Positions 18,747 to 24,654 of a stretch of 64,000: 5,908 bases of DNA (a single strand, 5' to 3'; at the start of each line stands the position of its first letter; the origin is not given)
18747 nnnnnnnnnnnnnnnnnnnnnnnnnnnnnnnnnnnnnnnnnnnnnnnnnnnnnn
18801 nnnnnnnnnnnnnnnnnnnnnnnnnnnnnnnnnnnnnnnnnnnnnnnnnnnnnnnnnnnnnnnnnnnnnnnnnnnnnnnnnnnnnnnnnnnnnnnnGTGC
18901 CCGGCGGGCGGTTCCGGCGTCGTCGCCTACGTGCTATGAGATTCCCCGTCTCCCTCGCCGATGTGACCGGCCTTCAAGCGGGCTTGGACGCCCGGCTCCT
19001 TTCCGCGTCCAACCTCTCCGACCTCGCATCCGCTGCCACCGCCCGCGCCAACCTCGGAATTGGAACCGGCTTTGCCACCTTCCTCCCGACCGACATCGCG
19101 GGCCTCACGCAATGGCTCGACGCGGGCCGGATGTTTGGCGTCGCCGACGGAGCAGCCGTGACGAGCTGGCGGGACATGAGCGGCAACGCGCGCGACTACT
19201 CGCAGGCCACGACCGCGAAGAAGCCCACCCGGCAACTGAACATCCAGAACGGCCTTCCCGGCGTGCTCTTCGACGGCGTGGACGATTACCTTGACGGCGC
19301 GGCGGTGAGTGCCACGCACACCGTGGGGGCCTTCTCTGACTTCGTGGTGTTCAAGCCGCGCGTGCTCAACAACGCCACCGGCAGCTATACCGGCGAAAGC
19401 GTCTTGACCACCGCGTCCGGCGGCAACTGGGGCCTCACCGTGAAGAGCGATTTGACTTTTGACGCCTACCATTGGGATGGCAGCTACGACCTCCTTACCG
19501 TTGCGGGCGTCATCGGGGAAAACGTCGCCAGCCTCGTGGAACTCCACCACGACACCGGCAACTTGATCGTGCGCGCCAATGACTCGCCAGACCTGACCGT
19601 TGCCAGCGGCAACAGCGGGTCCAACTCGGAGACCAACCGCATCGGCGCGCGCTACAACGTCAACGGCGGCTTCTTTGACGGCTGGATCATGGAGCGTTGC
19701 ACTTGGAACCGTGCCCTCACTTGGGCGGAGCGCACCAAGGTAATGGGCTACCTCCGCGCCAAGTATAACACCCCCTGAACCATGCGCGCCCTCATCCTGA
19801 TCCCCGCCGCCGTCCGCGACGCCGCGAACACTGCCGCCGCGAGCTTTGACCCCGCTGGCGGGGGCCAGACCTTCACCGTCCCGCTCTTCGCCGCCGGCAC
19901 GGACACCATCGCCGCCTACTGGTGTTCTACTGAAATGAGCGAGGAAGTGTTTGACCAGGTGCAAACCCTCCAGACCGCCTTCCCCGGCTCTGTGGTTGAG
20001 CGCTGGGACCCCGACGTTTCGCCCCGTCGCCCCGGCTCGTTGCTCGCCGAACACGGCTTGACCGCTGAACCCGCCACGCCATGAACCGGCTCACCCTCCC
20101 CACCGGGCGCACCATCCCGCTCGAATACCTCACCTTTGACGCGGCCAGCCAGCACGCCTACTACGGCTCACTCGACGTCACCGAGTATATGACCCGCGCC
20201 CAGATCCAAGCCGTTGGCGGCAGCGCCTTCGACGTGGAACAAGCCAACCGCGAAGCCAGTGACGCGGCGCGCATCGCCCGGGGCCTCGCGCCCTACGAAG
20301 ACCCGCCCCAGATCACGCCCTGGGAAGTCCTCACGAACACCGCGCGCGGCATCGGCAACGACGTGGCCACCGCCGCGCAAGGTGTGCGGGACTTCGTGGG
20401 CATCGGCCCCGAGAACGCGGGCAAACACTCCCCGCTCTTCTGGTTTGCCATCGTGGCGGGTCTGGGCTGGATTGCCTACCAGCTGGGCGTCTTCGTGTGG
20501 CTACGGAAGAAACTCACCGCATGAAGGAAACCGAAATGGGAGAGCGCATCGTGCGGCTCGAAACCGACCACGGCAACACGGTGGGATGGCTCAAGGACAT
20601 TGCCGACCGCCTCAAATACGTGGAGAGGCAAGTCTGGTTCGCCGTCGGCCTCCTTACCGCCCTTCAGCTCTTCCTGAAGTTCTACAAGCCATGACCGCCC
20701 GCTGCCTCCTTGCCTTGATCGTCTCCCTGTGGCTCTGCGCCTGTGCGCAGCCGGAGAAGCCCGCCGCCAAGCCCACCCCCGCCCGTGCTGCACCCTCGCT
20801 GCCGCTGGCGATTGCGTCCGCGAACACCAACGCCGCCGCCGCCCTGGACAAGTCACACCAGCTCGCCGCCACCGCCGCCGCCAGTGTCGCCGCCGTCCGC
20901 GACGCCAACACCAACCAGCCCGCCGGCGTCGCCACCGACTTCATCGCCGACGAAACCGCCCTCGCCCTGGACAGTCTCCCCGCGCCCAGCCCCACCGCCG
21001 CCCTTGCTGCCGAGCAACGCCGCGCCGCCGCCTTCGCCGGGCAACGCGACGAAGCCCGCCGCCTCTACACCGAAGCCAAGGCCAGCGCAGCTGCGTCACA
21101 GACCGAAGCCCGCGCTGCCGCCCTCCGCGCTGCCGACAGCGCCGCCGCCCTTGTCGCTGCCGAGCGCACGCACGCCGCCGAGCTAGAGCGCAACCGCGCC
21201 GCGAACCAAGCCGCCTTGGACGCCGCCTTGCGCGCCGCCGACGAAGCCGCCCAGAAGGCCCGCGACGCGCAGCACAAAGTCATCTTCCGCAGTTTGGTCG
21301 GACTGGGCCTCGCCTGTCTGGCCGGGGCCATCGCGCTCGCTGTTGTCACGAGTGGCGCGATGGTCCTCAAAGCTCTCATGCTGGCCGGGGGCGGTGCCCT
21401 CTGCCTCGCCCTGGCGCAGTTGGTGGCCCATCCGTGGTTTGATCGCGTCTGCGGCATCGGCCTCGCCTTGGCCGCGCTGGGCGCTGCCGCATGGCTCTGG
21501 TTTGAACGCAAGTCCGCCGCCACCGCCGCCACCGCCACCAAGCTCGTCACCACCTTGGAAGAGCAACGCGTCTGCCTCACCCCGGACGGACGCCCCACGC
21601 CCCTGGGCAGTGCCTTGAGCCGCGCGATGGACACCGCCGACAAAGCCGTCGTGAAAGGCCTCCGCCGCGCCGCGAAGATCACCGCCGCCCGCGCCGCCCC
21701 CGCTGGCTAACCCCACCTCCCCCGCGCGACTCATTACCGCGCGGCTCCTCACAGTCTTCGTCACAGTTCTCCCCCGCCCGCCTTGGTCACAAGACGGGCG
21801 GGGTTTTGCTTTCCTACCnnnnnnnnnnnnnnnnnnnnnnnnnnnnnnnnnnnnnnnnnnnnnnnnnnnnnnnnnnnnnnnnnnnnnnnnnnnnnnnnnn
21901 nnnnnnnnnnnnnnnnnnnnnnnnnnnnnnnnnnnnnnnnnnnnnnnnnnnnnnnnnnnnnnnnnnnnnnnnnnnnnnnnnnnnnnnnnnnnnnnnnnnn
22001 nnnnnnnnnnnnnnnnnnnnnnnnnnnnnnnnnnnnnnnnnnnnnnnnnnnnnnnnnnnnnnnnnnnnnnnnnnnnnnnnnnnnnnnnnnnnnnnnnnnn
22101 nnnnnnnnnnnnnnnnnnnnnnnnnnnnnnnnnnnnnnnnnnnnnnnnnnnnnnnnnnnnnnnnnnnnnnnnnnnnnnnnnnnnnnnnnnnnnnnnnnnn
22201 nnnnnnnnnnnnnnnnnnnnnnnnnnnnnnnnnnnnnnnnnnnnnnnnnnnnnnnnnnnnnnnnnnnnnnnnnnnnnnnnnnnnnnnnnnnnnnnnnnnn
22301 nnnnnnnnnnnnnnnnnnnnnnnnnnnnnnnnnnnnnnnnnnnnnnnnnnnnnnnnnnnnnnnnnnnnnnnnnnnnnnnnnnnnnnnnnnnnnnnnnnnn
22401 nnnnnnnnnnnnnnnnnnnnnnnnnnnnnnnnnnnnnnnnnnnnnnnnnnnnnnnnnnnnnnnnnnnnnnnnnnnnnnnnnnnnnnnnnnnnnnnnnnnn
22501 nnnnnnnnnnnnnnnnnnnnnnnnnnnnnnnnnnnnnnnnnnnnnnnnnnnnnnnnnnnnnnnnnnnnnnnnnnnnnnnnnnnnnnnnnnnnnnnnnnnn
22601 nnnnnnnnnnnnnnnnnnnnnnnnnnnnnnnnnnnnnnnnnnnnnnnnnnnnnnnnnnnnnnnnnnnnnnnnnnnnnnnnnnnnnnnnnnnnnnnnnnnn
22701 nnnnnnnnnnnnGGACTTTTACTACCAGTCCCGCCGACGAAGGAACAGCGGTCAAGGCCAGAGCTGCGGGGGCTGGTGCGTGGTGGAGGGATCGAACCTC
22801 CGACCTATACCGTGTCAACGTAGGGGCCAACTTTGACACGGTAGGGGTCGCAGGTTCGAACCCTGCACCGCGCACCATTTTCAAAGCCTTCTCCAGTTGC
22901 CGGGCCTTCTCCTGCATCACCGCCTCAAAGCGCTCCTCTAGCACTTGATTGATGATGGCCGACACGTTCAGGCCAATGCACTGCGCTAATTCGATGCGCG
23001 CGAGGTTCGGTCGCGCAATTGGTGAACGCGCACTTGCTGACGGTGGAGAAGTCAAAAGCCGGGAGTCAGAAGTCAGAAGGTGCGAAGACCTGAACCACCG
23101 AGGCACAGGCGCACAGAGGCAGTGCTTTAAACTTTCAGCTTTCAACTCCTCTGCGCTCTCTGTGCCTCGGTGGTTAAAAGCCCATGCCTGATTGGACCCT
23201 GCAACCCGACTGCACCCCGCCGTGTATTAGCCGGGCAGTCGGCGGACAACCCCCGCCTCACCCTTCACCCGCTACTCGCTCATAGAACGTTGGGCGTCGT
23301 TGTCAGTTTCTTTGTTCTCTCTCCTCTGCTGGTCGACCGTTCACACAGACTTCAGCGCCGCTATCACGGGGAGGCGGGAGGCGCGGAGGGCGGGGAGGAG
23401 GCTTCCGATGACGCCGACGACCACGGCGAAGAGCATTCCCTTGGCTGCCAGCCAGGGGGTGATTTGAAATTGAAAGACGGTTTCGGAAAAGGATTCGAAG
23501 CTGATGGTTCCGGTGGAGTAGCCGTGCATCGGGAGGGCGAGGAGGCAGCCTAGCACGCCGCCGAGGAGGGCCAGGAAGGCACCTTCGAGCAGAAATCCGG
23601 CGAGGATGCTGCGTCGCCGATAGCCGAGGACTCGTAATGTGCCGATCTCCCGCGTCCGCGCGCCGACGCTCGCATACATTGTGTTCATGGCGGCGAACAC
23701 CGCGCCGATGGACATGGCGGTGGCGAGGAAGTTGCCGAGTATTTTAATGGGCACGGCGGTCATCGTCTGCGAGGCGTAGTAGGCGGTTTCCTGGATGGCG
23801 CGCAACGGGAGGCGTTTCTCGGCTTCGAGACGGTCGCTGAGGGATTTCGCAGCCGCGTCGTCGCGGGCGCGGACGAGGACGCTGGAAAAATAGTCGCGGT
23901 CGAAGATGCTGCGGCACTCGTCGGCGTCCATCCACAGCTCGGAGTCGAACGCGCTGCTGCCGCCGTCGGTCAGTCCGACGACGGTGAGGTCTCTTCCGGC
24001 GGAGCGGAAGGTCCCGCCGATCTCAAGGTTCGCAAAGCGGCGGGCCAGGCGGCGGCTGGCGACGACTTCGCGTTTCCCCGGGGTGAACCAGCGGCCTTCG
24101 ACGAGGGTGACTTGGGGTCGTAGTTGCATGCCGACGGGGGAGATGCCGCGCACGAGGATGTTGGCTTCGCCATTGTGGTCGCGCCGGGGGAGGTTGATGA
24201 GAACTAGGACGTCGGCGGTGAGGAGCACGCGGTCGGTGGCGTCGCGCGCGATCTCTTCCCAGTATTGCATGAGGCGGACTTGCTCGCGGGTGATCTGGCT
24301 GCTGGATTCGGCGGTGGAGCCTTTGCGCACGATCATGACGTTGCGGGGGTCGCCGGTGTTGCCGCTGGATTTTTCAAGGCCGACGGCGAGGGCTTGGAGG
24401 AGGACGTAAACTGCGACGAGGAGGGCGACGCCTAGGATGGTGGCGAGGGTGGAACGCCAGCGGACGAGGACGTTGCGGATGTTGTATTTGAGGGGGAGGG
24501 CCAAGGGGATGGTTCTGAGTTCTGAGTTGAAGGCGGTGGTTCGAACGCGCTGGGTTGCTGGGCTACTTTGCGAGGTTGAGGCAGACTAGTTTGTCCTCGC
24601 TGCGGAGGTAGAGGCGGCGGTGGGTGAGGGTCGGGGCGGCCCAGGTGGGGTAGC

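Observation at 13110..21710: Virion module without terminase, portal, HK97 capsid or tail: candidate membrane-containing, tail-less (PM2/PRD1/P23-77-like) provirus in a PVC bacterium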

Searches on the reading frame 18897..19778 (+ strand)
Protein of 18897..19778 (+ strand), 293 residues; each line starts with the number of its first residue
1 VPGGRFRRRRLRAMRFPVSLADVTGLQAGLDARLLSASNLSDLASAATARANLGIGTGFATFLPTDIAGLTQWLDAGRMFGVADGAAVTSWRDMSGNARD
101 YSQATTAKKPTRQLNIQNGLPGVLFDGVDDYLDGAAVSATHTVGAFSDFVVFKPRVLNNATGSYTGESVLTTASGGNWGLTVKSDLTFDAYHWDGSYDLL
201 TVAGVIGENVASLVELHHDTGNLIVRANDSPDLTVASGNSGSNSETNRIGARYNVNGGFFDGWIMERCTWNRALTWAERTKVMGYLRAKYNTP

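Call 5: search_protein_families(library=pfam, max_evalue=0.1, proteins=[window:18897-19778:+])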
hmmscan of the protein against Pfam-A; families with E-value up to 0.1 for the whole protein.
window:18897-19778:+ (293 aa): 1 family
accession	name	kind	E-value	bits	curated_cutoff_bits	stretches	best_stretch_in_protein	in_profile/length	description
PF13385.13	Laminin_G_3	-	0.0032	18.1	27.6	1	143-278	16-149/151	Concanavalin A-like lectin/glucanases superfamily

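Call 6: search_protein_families(library=phrogs, max_evalue=0.01, proteins=[window:18897-19778:+])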
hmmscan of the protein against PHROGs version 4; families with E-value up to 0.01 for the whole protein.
window:18897-19778:+ (293 aa): 3 families
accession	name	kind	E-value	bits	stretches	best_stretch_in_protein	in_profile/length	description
phrog_10356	-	head and packaging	1.7e-16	60.5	1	61-291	379-623/852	virion structural protein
phrog_11772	-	unknown function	0.00051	20.7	1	49-146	13-111/246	-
phrog_2282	-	tail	0.0042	17.2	1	33-82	223-271/547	tail fiber protein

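Call 66: search_solved_structures(query=window:18936-19778:+, max_evalue=1)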
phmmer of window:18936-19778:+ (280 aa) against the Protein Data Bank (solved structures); distinct sequences matched with E-value up to 1: 3.
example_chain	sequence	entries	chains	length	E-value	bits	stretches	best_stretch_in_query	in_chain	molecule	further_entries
9zd7_AE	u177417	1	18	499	0.0011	21.6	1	20-45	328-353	short tail fiber gp92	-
8yie_A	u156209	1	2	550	0.6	12.6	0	59-106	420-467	Alpha-glucosidase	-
8yif_A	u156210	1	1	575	0.61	12.6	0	59-106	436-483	Alpha-glucosidase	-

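Call 89: search_protein_families(library=pfam, max_evalue=0.1, proteins=[window:18936-19778:+])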
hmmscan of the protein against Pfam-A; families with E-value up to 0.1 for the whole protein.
window:18936-19778:+ (280 aa): 1 family
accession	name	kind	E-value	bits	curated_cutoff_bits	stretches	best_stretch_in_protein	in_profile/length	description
PF13385.13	Laminin_G_3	-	0.0026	18.4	27.6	1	130-265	16-149/151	Concanavalin A-like lectin/glucanases superfamily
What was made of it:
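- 18936..19778 (+): LamG/ConA-like spike with a fibre-type N-terminus. Candidate receptor-binding protein. Calls 5, 6, 66, 89.
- Checked: It also hits PHROG 'virion structural protein' (1.7e-16), and its N-terminus matches tail-fibre entries (calls 5, 6, 66, 89).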

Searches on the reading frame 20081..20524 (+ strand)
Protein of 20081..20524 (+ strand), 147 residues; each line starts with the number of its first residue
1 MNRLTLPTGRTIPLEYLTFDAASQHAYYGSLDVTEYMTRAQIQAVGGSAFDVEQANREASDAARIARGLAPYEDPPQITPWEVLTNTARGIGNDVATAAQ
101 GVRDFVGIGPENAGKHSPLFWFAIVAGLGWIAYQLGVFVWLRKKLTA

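Call 5: search_protein_families(library=pfam, max_evalue=0.1, proteins=[window:20081-20524:+])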
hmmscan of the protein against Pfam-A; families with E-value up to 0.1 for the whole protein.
window:20081-20524:+ (147 aa): 0 families

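Call 6: search_protein_families(library=phrogs, max_evalue=0.01, proteins=[window:20081-20524:+])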
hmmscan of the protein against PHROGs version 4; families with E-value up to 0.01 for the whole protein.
window:20081-20524:+ (147 aa): 0 families

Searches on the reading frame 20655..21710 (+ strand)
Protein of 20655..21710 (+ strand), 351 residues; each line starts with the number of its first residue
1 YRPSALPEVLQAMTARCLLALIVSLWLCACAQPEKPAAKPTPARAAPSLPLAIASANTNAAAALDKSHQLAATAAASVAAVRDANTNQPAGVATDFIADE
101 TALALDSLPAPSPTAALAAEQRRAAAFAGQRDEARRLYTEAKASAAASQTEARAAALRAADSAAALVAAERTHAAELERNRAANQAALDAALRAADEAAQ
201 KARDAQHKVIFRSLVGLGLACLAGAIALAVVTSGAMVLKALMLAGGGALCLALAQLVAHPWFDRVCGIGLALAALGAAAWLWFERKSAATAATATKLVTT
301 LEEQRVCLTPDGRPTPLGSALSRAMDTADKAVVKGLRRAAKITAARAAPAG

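Call 5: search_protein_families(library=pfam, max_evalue=0.1, proteins=[window:20655-21710:+])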
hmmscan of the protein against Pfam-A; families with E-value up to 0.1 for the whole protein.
window:20655-21710:+ (351 aa): 1 family
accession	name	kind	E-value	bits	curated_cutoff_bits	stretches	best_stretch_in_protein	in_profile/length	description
PF05672.16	MAP7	-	0.046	14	28.5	1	115-204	13-104/153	MAP7 (E-MAP-115) family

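Call 6: search_protein_families(library=phrogs, max_evalue=0.01, proteins=[window:20655-21710:+])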
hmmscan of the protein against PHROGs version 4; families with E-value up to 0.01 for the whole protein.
window:20655-21710:+ (351 aa): 0 families
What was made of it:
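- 20691..21710 (+): 339-aa protein with a lipoprotein-like signal, an Ala-rich coiled coil and two C-terminal TM helices. Function unknown. No family hits (calls 5, 6).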

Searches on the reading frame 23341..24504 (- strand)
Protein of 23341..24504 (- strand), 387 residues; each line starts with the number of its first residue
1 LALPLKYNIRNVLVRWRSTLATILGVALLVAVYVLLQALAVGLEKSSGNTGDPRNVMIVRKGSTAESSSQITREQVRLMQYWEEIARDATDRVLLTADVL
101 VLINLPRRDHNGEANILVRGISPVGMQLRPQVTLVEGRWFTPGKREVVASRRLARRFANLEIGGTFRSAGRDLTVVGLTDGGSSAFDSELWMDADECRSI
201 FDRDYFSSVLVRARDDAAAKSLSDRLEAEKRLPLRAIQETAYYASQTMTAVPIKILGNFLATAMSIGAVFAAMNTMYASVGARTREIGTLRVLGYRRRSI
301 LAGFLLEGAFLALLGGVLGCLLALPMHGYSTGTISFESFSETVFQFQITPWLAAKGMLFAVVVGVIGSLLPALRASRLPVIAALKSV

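Call 83: find_encoding_contigs(protein=window:23341-24504:-, flank=10000, max_places=6)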
Protein window:23341-24504:- (387 aa): 2 contigs read that carry it; 2 places shown.
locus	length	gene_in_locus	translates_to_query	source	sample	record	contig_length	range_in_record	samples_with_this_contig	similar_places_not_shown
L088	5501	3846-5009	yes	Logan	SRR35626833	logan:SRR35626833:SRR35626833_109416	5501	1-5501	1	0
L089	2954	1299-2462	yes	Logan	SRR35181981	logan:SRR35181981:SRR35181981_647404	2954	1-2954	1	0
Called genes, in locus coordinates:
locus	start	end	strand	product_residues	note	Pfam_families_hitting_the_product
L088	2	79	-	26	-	?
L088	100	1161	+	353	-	PF05201:GlutR_N, PF01488:Shikimate_DH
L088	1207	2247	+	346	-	PF01379:Porphobil_deam, PF03900:Porphobil_deamC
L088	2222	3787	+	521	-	PF01011:PQQ (faint), PF13360:PQQ_2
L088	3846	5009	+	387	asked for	PF12704:MacB_PCD, PF02687:FtsX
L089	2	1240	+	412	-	?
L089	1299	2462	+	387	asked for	PF12704:MacB_PCD, PF02687:FtsX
